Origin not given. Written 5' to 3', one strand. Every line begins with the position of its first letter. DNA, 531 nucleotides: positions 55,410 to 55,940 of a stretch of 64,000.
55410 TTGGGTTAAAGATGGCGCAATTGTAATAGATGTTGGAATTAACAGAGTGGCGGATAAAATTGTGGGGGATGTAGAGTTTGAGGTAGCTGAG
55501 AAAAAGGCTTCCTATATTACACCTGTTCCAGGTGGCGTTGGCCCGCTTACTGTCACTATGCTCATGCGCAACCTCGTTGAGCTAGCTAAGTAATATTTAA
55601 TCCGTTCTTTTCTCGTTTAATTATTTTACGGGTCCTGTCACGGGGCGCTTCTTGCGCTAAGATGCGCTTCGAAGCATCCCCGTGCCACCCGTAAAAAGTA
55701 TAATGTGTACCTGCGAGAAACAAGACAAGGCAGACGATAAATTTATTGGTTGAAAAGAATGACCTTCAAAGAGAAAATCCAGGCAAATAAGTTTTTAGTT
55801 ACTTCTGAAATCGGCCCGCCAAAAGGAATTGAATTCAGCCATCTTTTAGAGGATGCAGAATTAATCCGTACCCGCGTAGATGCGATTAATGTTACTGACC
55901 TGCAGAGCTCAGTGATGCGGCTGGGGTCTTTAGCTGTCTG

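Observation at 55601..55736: Third element (copy C) carries a near-perfect inverted copy of the A/B left terminus, which argues for mobile-element-like TIRs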

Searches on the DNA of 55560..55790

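Call 73: search_rna_families(source=window, start=55560, end=55790, threshold=evalue, max_evalue=10)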
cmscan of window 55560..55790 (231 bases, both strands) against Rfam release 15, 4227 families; matches with E-value up to 10: 6.
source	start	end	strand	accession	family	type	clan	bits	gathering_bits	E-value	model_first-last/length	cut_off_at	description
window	55626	55695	+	RF03661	mir-933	Gene; miRNA;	-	18.9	100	0.12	1-77/77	no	mir-933 microRNA precursor family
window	55623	55697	-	RF03578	mir-3910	Gene; miRNA;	-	17.9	95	0.42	1-82/82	no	mir-3910 microRNA precursor family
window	55641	55673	+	RF04048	mir-7927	Gene; miRNA;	-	15.2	75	1.8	1-56/56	no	mir-7927 microRNA precursor family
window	55667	55728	-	RF02147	MEG8_3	Gene; lncRNA;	-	14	40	0.22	1-66/66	no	Maternally expressed 8 exon 3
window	55728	55774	-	RF02281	TtnuCD4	Gene; snRNA; snoRNA; CD-box;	-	12.7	60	5.9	12-60/60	no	Tetrahymena snoRNA TtnuCD4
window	55560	55629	-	RF00230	T-box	Cis-reg; leader;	-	8.8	93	8.5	1-72/219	3'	T-box leader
